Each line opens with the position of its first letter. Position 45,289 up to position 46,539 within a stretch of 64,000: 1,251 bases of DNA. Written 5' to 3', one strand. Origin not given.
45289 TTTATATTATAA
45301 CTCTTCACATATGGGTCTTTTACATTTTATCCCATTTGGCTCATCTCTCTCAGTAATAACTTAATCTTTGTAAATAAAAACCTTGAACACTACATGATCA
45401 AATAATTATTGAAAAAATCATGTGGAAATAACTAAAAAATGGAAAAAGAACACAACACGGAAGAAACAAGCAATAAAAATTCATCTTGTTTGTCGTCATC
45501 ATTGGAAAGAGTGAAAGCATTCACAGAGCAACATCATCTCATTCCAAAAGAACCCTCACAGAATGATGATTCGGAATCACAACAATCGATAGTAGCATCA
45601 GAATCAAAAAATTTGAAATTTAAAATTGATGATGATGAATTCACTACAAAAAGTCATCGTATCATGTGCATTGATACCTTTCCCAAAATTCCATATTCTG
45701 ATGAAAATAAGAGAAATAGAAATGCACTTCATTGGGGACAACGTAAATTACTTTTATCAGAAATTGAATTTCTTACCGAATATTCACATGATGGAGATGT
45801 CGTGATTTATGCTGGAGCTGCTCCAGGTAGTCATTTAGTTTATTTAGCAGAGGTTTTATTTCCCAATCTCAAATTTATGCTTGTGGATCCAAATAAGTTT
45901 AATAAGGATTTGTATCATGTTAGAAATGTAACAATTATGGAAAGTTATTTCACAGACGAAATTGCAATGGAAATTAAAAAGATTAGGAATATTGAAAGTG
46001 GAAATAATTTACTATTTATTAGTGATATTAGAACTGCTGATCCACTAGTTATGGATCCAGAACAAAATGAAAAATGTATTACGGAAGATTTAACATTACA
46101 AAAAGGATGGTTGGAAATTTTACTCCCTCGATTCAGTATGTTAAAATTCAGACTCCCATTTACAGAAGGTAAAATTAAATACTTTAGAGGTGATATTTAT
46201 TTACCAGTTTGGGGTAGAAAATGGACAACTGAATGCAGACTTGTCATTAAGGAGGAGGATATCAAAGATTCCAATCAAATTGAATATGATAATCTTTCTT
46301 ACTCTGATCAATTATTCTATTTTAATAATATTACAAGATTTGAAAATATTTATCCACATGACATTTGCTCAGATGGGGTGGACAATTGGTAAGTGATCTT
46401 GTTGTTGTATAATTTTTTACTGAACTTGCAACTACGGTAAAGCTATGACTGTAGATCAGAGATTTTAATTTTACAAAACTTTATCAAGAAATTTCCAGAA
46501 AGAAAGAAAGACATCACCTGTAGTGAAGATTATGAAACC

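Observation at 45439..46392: Poxvirus/NCLDV-type VP39 cap 2'-O-methyltransferase encoded as an intronless gene in an amoebozoan-like genome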

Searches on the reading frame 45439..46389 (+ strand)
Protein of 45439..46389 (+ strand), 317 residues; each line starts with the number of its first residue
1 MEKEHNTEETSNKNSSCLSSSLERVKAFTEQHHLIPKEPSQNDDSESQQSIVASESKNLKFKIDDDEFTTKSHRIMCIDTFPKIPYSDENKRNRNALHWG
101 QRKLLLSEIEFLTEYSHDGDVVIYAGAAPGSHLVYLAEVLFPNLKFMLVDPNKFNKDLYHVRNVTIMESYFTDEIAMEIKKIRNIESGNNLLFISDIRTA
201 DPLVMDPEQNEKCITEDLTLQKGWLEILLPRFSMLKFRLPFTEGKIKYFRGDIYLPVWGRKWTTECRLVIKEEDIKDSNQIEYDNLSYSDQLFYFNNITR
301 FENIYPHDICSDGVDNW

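Call 3: search_protein_families(library=pfam, proteins=[window:45439-46389:+], max_evalue=1)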
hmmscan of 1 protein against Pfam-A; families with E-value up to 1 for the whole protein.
window:45439-46389:+ (317 aa): 1 family
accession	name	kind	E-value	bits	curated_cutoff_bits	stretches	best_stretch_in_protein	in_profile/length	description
PF01358.24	PARP_regulatory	-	5e-32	111.4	25.4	1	85-309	17-249/292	Poly A polymerase regulatory subunit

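Call 4: search_solved_structures(query=window:45439-46389:+, max_evalue=1, show_alignments=3)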
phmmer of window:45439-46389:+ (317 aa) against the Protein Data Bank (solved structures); distinct sequences matched with E-value up to 1: 12.
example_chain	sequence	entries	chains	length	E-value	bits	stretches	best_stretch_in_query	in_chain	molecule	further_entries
1eam_A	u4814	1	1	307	9.1e-18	67.7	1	90-306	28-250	PROTEIN (VP39)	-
1eqa_A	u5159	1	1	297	1.2e-17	67.3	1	90-307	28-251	VP39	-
1av6_A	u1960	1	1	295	1.2e-17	67.3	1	90-307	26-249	Cap-specific mRNA (nucleoside-2'-O-)-methyltransferase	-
1b42_A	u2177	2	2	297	1.2e-17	67.3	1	90-307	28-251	VP39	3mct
1bky_A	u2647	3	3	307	1.3e-17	67.2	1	90-306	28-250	VP39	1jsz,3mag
8b07_A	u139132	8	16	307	1.3e-17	67.1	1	90-307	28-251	Cap-specific mRNA (nucleoside-2'-O-)-methyltransferase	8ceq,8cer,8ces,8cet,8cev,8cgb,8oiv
2ga9_A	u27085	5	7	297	1.5e-17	67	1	90-307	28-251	Cap-specific mRNA (nucleoside-2'-O-)-methyltransferase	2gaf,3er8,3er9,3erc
1p39_A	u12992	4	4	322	1.6e-17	66.9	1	90-306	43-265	VP39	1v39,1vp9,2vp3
1vp3_A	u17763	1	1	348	1.9e-17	66.6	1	90-306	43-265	VP39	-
1vpt_A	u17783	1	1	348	2.3e-17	66.3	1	90-306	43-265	VP39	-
4dcg_A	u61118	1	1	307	3.2e-17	65.9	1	90-306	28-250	VP39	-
1jte_A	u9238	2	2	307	6.7e-17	64.8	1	90-306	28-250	VP39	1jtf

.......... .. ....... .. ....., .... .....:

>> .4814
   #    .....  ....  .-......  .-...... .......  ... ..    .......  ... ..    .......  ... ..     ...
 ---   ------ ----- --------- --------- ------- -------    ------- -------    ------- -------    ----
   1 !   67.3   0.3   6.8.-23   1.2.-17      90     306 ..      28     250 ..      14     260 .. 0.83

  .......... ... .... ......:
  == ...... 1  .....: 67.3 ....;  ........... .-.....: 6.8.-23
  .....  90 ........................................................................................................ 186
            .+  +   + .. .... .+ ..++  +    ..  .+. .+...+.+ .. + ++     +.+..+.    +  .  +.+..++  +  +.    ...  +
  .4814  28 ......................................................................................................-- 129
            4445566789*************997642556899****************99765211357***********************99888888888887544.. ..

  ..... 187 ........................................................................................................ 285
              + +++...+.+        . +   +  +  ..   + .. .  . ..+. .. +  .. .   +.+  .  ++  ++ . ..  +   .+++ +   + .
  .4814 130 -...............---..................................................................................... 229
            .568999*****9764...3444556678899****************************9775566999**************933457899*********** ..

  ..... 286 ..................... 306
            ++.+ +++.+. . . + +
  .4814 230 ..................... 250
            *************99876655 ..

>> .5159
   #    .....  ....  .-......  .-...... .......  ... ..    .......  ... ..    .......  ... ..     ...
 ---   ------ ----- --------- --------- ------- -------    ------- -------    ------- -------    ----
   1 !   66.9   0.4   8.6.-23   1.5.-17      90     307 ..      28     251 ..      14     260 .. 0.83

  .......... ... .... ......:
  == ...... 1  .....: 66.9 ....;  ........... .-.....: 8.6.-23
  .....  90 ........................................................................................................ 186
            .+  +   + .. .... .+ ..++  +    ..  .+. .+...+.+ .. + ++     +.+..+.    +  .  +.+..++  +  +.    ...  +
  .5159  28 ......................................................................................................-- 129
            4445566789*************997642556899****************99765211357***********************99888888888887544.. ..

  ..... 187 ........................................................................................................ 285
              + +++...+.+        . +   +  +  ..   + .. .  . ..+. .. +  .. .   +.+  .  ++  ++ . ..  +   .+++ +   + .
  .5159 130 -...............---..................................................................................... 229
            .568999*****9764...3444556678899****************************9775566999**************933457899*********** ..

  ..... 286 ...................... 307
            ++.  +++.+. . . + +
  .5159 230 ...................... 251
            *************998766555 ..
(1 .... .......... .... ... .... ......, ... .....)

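Call 5: find_homologous_proteins(query=window:45439-46389:+, max_evalue=0.001)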
Query window:45439-46389:+ (317 aa): 1463 proteins with E <= 0.001 among 1994 candidates; the best 120 are listed.
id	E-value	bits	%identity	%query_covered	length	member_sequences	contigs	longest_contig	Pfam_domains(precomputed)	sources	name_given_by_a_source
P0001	1.4e-163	562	100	76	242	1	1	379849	PF01358.25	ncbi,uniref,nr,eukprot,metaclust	ncbi:predicted protein [Naegleria gruberi]|uniref:Cap-specific mRNA (nucleoside-2'-O-)-methyltransfe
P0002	1.9e-112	394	59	97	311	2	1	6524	PF01358.25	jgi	-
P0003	2.3e-105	370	56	91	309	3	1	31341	PF01358.25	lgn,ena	-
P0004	1.1e-59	220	44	78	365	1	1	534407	PF01358.25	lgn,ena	-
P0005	3.0e-59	219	45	76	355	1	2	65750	PF01358.25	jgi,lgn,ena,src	-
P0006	2.6e-58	216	45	77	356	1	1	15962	PF01358.25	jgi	jgi:Poly A polymerase regulatory subunit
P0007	4.3e-57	212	45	77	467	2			PF01358.25,PF00397.33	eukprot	eukprot:TRINITY_DN4603_c0_g3_i8.p1 TRINITY_DN4603_c0_g3~~TRINITY_DN4603_c0_g3_i8.p1 ORF type:complet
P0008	4.5e-57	212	45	74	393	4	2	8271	PF01358.25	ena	-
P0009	1.3e-56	210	45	78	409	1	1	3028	PF01358.25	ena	-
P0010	1.3e-56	210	45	74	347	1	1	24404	PF01358.25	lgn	-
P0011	1.4e-56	210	48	77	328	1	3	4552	PF01358.25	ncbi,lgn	ncbi:MAG: hypothetical protein QW303_05265 [Nitrososphaerota archaeon]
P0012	5.2e-56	208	44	74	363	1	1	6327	PF01358.25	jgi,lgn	jgi:hypothetical protein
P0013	1.5e-55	207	49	70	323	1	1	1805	PF01358.25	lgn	-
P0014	3.6e-55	205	43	79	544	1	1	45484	PF01358.25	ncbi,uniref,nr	ncbi:hypothetical protein C9374_010403 [Naegleria lovaniensis]|uniref:Cap-specific mRNA (nucleoside-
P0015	4.0e-55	205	43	84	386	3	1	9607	PF01358.25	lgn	-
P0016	8.5e-55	204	45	82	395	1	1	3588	PF01358.25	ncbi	-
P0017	1.3e-54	204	46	67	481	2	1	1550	PF01358.25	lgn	-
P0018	2.4e-54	203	44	75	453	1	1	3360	PF01358.25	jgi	-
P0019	2.8e-54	203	46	74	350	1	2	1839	PF01358.25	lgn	-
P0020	3.9e-54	202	44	74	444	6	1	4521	PF01358.25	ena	-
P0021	6.7e-54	201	46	65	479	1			PF01358.25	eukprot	eukprot:TRINITY_DN47617_c0_g1_i1.p1 TRINITY_DN47617_c0_g1~~TRINITY_DN47617_c0_g1_i1.p1 ORF type:comp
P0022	7.5e-54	201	44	80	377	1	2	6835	PF01358.25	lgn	-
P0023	9.5e-54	201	43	78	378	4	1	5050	PF01358.25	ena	-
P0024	1.4e-53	200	47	78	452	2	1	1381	PF01358.25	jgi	jgi:hypothetical protein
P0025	1.9e-53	200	44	75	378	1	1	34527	PF01358.25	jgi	jgi:hypothetical protein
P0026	2.0e-53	200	44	74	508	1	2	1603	PF01358.25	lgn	-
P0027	2.6e-53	199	47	74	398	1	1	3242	PF01358.25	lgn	-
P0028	2.8e-53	199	47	70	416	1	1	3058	PF01358.25,PF01585.29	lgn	-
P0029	4.4e-53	199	44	75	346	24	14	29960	PF01358.25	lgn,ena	-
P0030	5.1e-53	198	43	75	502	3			PF01358.25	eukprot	eukprot:TRINITY_DN48013_c0_g1_i1.p1 TRINITY_DN48013_c0_g1~~TRINITY_DN48013_c0_g1_i1.p1 ORF type:comp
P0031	7.1e-53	198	48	69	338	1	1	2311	PF01358.25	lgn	-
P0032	9.1e-53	198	44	76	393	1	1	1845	PF01358.25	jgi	jgi:hypothetical protein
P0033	9.2e-53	198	44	75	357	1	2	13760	PF01358.25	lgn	-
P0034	1.1e-52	197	43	74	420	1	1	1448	PF01358.25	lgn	-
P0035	1.2e-52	197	44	80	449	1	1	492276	PF01358.25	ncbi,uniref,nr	ncbi:hypothetical protein C9374_008159 [Naegleria lovaniensis]|uniref:Cap-specific mRNA (nucleoside-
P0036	1.5e-52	197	41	87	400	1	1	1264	PF01358.25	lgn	-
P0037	1.6e-52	197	44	76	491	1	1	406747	PF01358.25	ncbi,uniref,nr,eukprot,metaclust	ncbi:uncharacterized protein AMSG_06709 [Thecamonas trahens ATCC 50062]|uniref:Cap-specific mRNA (nu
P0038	1.9e-52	197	46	75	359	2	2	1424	PF01358.25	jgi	-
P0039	2.1e-52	196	44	74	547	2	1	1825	PF01358.25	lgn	-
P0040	2.3e-52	196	47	68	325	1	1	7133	PF01358.25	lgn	-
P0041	2.6e-52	196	45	74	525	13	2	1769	PF01358.25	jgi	jgi:hypothetical protein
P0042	2.9e-52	196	45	72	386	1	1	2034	PF01358.25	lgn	-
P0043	3.1e-52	196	44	74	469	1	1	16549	PF01358.25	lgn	-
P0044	3.5e-52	196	46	74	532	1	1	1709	PF01358.25,PF01585.29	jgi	jgi:cap2 methyltransferase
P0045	5.0e-52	195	45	74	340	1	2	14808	PF01358.25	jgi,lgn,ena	jgi:cap2 methyltransferase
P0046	6.1e-52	195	40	96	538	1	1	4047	PF01358.25,PF13606.13,PF13857.13,PF12796.14,PF00023.37,PF13637.13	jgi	jgi:hypothetical protein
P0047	7.5e-52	195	43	75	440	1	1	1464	PF01358.25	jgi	-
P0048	9.3e-52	194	37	89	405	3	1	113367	PF01358.25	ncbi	ncbi:unnamed protein product, partial [Polarella glacialis]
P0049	9.7e-52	194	42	87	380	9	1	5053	PF01358.25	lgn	-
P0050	9.8e-52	194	43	77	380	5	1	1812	PF01358.25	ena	-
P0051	1.4e-51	194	44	74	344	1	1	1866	PF01358.25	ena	-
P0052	1.5e-51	194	43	74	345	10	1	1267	PF01358.25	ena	-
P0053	1.9e-51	193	44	73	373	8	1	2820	PF01358.25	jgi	jgi:hypothetical protein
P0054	2.5e-51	193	47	70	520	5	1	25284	PF01358.25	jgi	-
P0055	2.6e-51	193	42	78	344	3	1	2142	PF01358.25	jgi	-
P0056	3.5e-51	192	40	86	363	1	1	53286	PF01358.25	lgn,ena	-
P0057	3.9e-51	192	45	77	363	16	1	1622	PF01358.25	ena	-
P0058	5.4e-51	192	43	74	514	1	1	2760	PF01358.25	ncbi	-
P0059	6.5e-51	191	46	69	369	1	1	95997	PF01358.25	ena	-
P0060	6.7e-51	191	43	75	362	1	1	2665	PF01358.25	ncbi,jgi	jgi:hypothetical protein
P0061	7.0e-51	191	43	73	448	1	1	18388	PF01358.25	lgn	-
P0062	7.2e-51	191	38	88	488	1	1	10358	PF01358.25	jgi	jgi:hypothetical protein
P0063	7.4e-51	191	40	99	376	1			PF01358.25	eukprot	eukprot:m.5971 g.5971 ORF g.5971 m.5971 type:complete len:377 (-) comp3455_c0_seq1:16-1146(-)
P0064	8.6e-51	191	47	70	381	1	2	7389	PF01358.25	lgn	-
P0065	1.0e-50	191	44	74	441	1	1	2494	PF01358.25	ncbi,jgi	jgi:hypothetical protein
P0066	1.0e-50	191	40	77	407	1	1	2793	PF01358.25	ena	-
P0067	1.1e-50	191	42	77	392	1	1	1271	PF01358.25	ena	-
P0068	1.2e-50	191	49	68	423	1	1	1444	PF01358.25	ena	-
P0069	1.3e-50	191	43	74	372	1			PF01358.25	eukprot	eukprot:TRINITY_DN279_c0_g1_i1.p1 TRINITY_DN279_c0_g1~~TRINITY_DN279_c0_g1_i1.p1 ORF type:complete l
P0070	1.3e-50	190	45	75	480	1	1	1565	PF01358.25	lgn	-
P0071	1.4e-50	190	44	74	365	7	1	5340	PF01358.25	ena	-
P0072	1.6e-50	190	42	76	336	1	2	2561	PF01358.25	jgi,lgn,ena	jgi:hypothetical protein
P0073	1.6e-50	190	47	72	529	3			PF01358.25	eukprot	eukprot:c9664_g1_i4.p1 GENE.c9664_g1_i4~~c9664_g1_i4.p1 ORF type:complete len:530 (+),score=66.61 c9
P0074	1.6e-50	190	45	76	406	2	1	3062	PF01358.25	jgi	jgi:hypothetical protein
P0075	2.2e-50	190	41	80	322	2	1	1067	PF01358.25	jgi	-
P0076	3.0e-50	189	42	74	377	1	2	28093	PF01358.25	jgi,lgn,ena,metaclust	metaclust:\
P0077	3.4e-50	189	44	75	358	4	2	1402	PF01358.25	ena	-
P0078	3.4e-50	189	42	77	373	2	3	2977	PF01358.25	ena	-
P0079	3.5e-50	189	45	74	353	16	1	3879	PF01358.25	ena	-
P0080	4.0e-50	189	43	77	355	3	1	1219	PF01358.25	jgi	-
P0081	4.3e-50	189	42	75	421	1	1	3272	PF01358.25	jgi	jgi:cap2 methyltransferase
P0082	4.5e-50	189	44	75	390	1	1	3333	PF01358.25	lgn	-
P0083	6.2e-50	188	45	74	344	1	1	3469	PF01358.25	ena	-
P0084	6.5e-50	188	46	70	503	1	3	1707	PF01358.25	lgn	-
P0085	7.2e-50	188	43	74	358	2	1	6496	PF01358.25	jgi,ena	jgi:cap2 methyltransferase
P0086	7.3e-50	188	44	71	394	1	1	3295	PF01358.25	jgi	jgi:hypothetical protein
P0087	7.7e-50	188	44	78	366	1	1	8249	PF01358.25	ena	-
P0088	8.4e-50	188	44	77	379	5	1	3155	PF01358.25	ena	-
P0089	8.5e-50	188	43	77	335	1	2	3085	PF01358.25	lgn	-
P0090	8.8e-50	188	45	77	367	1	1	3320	PF01358.25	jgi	jgi:hypothetical protein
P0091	1.1e-49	187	43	77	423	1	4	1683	PF01358.25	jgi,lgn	-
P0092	1.3e-49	187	43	74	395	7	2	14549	PF01358.25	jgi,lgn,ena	-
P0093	1.5e-49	187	46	75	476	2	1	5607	PF01358.25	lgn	-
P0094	1.7e-49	187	42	74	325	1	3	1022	PF01358.25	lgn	-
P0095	1.9e-49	187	48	72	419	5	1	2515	PF01358.25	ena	-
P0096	2.0e-49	187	44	74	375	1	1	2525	PF01358.25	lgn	-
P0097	2.0e-49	187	43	74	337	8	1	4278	PF01358.25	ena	-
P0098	2.1e-49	186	47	69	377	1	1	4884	PF01358.25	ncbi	-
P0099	2.2e-49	186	43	77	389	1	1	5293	PF01358.25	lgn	-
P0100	2.2e-49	186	43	73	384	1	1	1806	PF01358.25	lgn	-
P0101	2.3e-49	186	45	68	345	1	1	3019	PF01358.25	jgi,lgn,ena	-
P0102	2.4e-49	186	44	70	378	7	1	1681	PF01358.25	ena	-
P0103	2.5e-49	186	44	74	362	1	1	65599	PF01358.25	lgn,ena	-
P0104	2.7e-49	186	43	72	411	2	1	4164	PF01358.25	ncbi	-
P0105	2.8e-49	186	42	77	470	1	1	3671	PF01358.25,PF13857.13,PF12796.14,PF00023.37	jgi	jgi:hypothetical protein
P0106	2.9e-49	186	37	89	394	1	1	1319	PF01358.25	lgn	-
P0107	3.2e-49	186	43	81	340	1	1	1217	PF01358.25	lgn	-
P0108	3.5e-49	186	41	84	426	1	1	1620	PF01358.25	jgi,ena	-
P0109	3.5e-49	186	44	77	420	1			PF01358.25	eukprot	eukprot:TRINITY_DN8521_c0_g1_i2.p1 TRINITY_DN8521_c0_g1~~TRINITY_DN8521_c0_g1_i2.p1 ORF type:complet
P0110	4.2e-49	186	41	76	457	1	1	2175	PF01358.25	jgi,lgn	-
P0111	4.5e-49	185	42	73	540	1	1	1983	PF01358.25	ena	-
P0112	4.7e-49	185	42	75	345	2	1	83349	PF01358.25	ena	-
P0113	5.0e-49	185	41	77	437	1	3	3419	PF01358.25,PF12796.14,PF00023.37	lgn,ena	-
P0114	5.0e-49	185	42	74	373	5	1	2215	PF01358.25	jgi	jgi:cap2 methyltransferase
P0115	6.0e-49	185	42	70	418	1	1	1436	PF01358.25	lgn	-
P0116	8.7e-49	184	45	72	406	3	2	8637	PF01358.25,PF01585.29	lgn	-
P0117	1.0e-48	184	44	74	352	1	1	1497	PF01358.25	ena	-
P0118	1.0e-48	184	42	74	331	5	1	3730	PF01358.25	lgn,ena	-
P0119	1.1e-48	184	43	71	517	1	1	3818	PF01358.25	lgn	-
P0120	1.2e-48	184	44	75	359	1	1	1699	PF01358.25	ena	-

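Call 8: find_encoding_contigs(protein=P0001, flank=10000, max_places=3)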
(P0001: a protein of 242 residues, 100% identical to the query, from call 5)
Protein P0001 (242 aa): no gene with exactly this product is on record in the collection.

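Call 9: find_encoding_contigs(protein=P0003, flank=10000, max_places=3)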
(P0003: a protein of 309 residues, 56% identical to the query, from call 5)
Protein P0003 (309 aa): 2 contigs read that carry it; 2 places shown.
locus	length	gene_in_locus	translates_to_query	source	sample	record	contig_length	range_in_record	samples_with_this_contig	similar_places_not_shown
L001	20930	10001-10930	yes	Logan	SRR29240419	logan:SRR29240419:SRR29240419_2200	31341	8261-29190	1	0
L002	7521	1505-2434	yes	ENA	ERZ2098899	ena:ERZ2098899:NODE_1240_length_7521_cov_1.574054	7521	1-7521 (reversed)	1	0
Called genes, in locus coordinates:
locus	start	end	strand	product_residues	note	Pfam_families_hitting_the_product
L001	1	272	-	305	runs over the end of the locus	PF05890:Ebp2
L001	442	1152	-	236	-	PF24768:ARM_ARMC5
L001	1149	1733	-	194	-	-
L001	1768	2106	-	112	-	-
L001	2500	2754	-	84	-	-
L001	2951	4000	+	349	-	-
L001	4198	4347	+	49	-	-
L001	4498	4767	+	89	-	PF00076:RRM_1 (weak)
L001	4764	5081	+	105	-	PF00076:RRM_1 (weak)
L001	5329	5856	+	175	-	PF00378:ECH_1, PF16113:ECH_2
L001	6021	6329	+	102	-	PF00378:ECH_1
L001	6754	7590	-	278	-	PF00134:Cyclin_N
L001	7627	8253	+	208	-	-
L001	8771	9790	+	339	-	PF09787:Golgin_A5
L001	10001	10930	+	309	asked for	PF01358:PARP_regulatory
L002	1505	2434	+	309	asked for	PF01358:PARP_regulatory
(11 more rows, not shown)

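Call 12: find_encoding_contigs(protein=P0004, flank=10000, max_places=2)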
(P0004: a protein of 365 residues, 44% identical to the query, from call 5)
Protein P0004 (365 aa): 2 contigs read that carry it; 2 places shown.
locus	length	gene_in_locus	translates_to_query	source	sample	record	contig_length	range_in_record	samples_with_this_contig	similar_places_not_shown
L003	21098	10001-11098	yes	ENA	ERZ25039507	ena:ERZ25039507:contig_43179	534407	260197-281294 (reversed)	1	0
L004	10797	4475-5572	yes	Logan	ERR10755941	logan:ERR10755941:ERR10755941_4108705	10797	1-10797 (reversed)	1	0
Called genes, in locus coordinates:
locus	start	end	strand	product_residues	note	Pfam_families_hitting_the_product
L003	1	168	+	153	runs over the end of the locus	-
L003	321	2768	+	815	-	PF05203:Hom_end_hint, PF05204:Hom_end (faint), PF05203:Hom_end_hint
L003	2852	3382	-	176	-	-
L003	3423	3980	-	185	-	-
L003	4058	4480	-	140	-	-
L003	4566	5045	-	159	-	-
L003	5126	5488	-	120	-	-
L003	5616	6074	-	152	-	-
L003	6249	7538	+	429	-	PF14311:DUF4379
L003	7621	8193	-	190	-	-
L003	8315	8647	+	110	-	-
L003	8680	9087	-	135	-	-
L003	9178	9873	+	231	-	-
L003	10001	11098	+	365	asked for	PF01358:PARP_regulatory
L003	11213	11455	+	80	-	-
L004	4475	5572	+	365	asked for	PF01358:PARP_regulatory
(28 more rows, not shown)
